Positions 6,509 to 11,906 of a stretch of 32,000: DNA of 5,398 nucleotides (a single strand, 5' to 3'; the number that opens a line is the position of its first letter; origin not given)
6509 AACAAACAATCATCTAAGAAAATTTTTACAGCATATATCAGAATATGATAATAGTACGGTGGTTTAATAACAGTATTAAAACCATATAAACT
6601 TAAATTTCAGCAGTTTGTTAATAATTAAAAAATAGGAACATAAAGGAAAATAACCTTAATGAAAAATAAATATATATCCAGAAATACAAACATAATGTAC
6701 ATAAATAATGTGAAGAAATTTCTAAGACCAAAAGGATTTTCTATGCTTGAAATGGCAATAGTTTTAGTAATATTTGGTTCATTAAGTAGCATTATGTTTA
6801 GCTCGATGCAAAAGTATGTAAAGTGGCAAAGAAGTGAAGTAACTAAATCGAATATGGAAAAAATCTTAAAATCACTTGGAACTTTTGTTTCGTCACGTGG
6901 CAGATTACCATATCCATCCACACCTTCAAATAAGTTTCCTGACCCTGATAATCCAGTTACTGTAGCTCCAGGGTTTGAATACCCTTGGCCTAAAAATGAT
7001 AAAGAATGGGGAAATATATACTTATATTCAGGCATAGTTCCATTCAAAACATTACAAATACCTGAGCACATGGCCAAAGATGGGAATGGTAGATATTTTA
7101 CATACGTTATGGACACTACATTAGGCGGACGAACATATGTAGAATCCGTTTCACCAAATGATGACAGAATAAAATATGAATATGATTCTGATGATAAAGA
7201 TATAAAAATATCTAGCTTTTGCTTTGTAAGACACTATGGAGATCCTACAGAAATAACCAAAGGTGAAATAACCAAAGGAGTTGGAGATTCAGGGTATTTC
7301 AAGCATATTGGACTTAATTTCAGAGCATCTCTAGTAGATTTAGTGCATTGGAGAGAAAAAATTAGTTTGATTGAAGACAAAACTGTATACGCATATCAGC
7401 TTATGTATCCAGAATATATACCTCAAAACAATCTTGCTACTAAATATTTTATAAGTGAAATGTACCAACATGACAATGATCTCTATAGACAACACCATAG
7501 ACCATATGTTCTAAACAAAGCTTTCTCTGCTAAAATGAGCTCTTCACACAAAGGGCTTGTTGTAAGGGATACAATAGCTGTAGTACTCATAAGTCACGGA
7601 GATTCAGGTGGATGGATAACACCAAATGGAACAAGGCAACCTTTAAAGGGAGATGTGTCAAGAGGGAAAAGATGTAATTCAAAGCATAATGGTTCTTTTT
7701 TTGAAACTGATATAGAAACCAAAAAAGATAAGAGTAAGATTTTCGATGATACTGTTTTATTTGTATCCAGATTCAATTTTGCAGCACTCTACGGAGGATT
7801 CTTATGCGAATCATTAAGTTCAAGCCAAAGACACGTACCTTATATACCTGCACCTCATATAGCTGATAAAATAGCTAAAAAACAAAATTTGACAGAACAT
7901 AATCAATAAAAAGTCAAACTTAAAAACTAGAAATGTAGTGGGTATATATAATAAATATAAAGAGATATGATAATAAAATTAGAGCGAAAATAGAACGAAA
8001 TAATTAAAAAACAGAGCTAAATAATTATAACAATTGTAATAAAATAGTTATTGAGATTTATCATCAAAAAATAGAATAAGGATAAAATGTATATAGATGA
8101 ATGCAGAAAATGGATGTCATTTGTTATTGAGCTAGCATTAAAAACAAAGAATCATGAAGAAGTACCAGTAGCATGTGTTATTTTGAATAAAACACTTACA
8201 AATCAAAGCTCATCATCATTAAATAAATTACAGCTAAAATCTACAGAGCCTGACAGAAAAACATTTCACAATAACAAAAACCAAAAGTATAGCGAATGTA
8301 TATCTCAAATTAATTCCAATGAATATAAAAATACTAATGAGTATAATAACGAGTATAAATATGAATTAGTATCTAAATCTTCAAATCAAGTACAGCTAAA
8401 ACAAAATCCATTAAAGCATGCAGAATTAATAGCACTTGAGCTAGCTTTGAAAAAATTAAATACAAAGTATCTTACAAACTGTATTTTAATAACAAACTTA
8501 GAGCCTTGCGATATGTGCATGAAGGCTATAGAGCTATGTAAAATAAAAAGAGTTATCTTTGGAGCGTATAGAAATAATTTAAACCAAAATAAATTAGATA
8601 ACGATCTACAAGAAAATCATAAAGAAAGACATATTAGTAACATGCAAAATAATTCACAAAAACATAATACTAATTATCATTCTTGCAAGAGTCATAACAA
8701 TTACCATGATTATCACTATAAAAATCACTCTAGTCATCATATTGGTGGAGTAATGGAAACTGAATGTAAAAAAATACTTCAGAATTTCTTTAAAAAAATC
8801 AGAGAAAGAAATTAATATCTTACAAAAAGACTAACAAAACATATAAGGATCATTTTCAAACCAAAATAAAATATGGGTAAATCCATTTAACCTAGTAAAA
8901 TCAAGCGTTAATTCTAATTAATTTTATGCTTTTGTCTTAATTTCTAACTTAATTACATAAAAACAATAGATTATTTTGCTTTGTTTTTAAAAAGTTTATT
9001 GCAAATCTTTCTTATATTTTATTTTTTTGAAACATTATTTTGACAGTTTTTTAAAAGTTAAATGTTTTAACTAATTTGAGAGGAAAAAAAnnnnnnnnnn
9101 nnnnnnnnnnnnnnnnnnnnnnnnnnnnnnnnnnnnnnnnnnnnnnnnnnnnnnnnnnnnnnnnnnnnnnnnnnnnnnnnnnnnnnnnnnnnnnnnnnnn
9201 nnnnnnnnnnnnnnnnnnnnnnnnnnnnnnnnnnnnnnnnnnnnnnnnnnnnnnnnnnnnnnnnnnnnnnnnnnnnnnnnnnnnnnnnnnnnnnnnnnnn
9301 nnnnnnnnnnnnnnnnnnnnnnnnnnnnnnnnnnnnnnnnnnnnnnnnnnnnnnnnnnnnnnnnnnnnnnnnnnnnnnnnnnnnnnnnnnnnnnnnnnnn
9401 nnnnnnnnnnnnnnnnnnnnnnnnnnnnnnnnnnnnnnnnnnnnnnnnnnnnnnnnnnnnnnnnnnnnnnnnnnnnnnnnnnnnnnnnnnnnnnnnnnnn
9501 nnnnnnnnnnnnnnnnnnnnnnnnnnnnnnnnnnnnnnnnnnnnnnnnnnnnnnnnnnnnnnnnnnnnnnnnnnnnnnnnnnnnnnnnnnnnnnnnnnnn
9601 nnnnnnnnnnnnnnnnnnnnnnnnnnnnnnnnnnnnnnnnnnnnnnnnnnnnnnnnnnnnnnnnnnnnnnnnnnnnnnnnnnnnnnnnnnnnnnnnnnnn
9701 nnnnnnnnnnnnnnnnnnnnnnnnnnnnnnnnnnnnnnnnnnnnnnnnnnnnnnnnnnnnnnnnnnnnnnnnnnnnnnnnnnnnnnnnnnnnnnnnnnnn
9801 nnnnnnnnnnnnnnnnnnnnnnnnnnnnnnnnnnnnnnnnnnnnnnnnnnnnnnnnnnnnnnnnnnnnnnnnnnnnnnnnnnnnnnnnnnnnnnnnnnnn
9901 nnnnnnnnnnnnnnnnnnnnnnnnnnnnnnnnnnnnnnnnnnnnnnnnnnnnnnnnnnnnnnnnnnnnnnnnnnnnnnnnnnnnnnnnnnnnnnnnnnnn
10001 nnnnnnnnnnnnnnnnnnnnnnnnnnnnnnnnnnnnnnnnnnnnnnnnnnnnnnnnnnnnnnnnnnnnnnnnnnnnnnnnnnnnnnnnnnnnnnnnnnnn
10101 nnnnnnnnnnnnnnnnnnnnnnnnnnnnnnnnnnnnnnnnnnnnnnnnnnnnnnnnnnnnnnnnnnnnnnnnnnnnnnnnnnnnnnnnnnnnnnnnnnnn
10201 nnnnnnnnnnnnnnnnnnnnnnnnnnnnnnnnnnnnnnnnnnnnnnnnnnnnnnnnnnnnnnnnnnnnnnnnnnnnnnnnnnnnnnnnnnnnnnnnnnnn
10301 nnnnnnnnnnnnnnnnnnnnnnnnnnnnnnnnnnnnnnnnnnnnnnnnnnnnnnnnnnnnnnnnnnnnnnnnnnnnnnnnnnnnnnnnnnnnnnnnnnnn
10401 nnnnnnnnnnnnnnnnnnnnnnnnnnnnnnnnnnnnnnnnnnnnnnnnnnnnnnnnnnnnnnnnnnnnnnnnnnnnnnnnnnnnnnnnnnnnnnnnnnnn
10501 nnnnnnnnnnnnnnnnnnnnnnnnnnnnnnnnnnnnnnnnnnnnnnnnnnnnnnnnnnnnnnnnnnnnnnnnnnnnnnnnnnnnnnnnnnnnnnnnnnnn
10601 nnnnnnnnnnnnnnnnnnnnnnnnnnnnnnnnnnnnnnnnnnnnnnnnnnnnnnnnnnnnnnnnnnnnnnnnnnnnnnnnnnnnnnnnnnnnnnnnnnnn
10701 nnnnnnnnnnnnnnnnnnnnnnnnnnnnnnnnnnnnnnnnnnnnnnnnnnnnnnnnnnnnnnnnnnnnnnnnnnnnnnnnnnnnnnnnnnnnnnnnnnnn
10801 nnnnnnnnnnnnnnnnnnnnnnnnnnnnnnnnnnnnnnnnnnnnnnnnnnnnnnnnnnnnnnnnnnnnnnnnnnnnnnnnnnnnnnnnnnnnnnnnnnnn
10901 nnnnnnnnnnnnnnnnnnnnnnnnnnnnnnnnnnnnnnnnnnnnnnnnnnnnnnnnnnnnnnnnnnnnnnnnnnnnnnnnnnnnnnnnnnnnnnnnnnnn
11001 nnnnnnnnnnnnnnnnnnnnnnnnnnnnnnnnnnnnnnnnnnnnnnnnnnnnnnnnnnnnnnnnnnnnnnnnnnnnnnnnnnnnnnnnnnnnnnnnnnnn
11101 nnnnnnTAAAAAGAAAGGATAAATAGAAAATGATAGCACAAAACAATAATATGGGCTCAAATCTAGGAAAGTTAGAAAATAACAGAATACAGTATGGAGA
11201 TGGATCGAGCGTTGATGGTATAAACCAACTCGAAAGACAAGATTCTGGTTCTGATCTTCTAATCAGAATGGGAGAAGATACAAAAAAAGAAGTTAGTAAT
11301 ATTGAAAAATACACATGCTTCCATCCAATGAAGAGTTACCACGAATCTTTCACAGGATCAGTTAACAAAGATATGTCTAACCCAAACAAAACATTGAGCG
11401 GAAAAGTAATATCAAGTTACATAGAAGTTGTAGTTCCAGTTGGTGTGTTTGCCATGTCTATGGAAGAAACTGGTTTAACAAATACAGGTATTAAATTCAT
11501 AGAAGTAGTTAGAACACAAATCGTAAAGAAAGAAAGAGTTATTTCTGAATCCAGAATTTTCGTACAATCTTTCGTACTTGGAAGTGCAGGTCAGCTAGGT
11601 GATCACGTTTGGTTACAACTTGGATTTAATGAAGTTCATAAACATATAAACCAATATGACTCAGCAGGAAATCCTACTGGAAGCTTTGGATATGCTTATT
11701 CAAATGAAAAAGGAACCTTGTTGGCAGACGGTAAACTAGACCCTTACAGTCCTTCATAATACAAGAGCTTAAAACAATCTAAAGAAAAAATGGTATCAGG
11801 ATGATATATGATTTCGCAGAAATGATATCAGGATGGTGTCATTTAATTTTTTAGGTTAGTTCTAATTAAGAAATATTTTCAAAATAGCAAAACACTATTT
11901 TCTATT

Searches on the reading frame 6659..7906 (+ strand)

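Call 6: search_protein_families(library=pfam, proteins=[window:6659-7906:+], max_evalue=0.001)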
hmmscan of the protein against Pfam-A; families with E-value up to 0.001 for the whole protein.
window:6659-7906:+ (416 aa): 1 family
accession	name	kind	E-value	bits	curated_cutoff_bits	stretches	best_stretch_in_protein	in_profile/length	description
PF07963.17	N_methyl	-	0.00074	19.4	21.2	0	25-46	5-26/27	Prokaryotic N-terminal methylation motif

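Call 15: search_protein_families(library=pfam, proteins=[window:6659-7906:+], max_evalue=10)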
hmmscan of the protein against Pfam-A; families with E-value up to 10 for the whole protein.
window:6659-7906:+ (416 aa): 1 family
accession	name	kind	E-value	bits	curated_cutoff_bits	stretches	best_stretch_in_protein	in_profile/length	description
PF07963.17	N_methyl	-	0.00074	19.4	21.2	1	25-46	5-26/27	Prokaryotic N-terminal methylation motif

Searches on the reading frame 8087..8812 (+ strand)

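Call 3: search_protein_families(library=pfam, proteins=[window:8087-8812:+], max_evalue=0.01)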
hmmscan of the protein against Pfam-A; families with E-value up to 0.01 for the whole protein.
window:8087-8812:+ (242 aa): 2 families
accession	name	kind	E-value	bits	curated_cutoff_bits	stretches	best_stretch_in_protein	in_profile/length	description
PF00383.29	dCMP_cyt_deam_1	-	1.7e-17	63.6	25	1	7-159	5-101/102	Cytidine and deoxycytidylate deaminase zinc-binding region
PF14437.12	MafB19-deam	-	1.7e-13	51.1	27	1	94-239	35-142/142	MafB19-like deaminase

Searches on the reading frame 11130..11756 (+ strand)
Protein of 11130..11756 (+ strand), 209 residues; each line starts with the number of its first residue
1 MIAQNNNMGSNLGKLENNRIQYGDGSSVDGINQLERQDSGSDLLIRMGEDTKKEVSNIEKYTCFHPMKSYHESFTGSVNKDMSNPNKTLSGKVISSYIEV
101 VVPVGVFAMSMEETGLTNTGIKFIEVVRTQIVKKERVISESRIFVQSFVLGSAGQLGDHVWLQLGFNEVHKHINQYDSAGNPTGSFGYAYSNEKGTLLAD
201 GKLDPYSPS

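Call 3: search_protein_families(library=pfam, proteins=[window:11130-11756:+], max_evalue=0.01)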
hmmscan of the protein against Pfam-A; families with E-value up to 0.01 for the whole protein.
window:11130-11756:+ (209 aa): 0 families

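Call 4: search_protein_families(library=ncbifam, proteins=[window:11130-11756:+], max_evalue=0.01)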
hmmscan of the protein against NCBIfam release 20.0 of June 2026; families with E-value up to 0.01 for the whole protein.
window:11130-11756:+ (209 aa): 0 families

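Call 15: search_protein_families(library=pfam, proteins=[window:11130-11756:+], max_evalue=10)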
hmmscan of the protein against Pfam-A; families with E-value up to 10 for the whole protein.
window:11130-11756:+ (209 aa): 0 families

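Call 61: find_homologous_proteins(query=window:11130-11756:+, max_evalue=0.001)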
Query window:11130-11756:+ (209 aa): 1 proteins with E <= 0.001 among 103 candidates.
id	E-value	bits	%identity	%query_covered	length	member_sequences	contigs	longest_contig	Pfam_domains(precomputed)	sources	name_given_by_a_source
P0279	9.7e-134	461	100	100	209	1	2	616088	-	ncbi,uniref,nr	ncbi:hypothetical protein [Candidatus Nesciobacter abundans]|uniref:Uncharacterized protein n=1 Tax=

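Call 62: find_homologous_proteins(query=A2, max_evalue=0.001)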
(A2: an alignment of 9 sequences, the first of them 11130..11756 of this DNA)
Query A2 (9 sequences) (209 aa, profile of the alignment): 27 proteins with E <= 0.001 among 1815 candidates.
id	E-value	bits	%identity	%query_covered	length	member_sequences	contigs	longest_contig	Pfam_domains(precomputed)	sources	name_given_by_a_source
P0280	4.7e-67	243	29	20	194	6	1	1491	-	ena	-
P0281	3.8e-65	237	29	20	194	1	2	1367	-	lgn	-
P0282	7.0e-64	233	29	20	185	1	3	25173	-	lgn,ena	-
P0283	1.4e-63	232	-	-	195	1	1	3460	-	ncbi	ncbi:MAG: hypothetical protein ACRCYP_06280 [Alphaproteobacteria bacterium]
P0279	9.7e-53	197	100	100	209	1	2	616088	-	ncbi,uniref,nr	ncbi:hypothetical protein [Candidatus Nesciobacter abundans]|uniref:Uncharacterized protein n=1 Tax=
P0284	1.5e-48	183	23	21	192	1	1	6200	-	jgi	jgi:hypothetical protein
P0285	2.8e-48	182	19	77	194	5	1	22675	-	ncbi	ncbi:MAG: hypothetical protein ACRCYZ_02540 [Alphaproteobacteria bacterium]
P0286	1.6e-47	180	-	-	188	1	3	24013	-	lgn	-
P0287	4.1e-47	178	-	-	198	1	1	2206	-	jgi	jgi:hypothetical protein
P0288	9.4e-47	177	24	23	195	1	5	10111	-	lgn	-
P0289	7.5e-45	171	23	32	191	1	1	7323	-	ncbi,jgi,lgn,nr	ncbi:MAG: hypothetical protein LBF57_03745 [Holosporaceae bacterium]|jgi:hypothetical protein|nr:hyp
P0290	9.4e-45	171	-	-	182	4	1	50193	-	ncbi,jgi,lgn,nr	ncbi:MAG: hypothetical protein LBT70_03705 [Holosporaceae bacterium]|jgi:hypothetical protein|nr:hyp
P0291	9.7e-45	171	54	6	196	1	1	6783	-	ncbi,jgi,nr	ncbi:MAG: hypothetical protein LBO02_02230 [Holosporaceae bacterium]|jgi:hypothetical protein|nr:hyp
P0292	1.4e-44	170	36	12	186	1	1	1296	-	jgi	jgi:hypothetical protein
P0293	5.6e-44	168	18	31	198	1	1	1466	-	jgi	jgi:hypothetical protein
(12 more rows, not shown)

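Call 69: predict_structure(alignment_id=A5)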
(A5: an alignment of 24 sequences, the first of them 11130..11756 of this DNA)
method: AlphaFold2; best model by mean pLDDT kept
length: 209 residues; sequences in the alignment: 24
mean_pLDDT: 70.4   pTM: 0.64
mean pLDDT of the five models: 70.4, 70.0, 69.0, 67.5, 66.6
residues with pLDDT >= 90: 59; 70-90: 59; 50-70: 39; < 50: 52
segments of 3 or more residues with pLDDT < 50: 1-39, 201-209
pLDDT, mean of each block of 10 residues (from residue 1): 41 36 29 36 83 50 84 76 64 80 90 77 90 89 78 89 90 91 90 71 41
secondary structure, 60 per line:
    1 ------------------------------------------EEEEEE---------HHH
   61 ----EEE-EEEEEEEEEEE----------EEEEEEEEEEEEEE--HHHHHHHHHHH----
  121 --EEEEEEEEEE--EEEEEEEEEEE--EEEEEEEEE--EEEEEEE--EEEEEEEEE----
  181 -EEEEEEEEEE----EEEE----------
elements in order: E43-48 E65-67 E69-79 E90-103 H106-116 E123-132 E135-145 E148-156 E159-165 E168-176 E182-191 E196-199

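Call 73: fold_search(model_id=the predicted structure, library=pdb)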
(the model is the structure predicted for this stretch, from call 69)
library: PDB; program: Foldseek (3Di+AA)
matches with E <= 10: 850; with E <= 0.001: 56
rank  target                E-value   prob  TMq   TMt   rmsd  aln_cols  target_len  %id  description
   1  4w64_C                3.8e-10  1.00  0.58  0.71   4.9       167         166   12  Hcp1 protein from Acinetobacter baumannii AB0057 (released 2015-07-01)
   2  4w64_A                1.1e-08  1.00  0.51  0.60   5.7       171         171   11  Hcp1 protein from Acinetobacter baumannii AB0057 (released 2015-07-01)
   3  1y12_A                9.7e-08  1.00  0.56  0.70   4.8       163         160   12  Structure of a hemolysin-coregulated protein from Pseudomonas aeruginosa (released 2005-01-25)
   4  1y12_C                1.9e-07  1.00  0.55  0.69   5.0       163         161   12  Structure of a hemolysin-coregulated protein from Pseudomonas aeruginosa (released 2005-01-25)
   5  4w64_B                2.5e-07  1.00  0.54  0.68   5.0       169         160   12  Hcp1 protein from Acinetobacter baumannii AB0057 (released 2015-07-01)
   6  3eaa_A                3.1e-07  1.00  0.54  0.67   4.8       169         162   12  Structure of a type six secretion system protein (released 2009-08-25)
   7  1y12_B                5.0e-07  1.00  0.53  0.69   5.1       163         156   12  Structure of a hemolysin-coregulated protein from Pseudomonas aeruginosa (released 2005-01-25)
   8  4ksr_A                5.0e-07  1.00  0.53  0.23   5.0       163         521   12  Crystal Structure of the Vibrio cholerae ATPase GspE Hexamer (released 2013-09-04)
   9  4tv4_B                1.2e-06  1.00  0.53  0.76   4.9       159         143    6  Crystal structure of a Putative uncharacterized protein from Burkholderia pseudomallei (released 2014-07-30)
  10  4tv4_C                1.8e-06  1.00  0.52  0.72   5.0       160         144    6  Crystal structure of a Putative uncharacterized protein from Burkholderia pseudomallei (released 2014-07-30)
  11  4tv4_A                1.9e-06  1.00  0.51  0.71   5.1       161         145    7  Crystal structure of a Putative uncharacterized protein from Burkholderia pseudomallei (released 2014-07-30)
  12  6a2v_B                3.6e-06  1.00  0.41  0.51   7.0       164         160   10  Crystal structure of Hcp protein (released 2018-09-19)
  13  7fcf_C                5.0e-06  1.00  0.50  0.68   5.5       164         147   11  Crystal structure of T6SS Hcp protein (released 2022-07-20)
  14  4hkh_A                6.3e-06  1.00  0.46  0.61   5.8       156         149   10  Structure of the Hcp1 protein from E. coli EAEC 042 pathovar, mutants N93W-S158W (released 2013-12-11)
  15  8yun_F                8.3e-06  1.00  0.48  0.68   5.6       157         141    8  The crystal structure of HNBP001-HCP (released 2025-07-02)
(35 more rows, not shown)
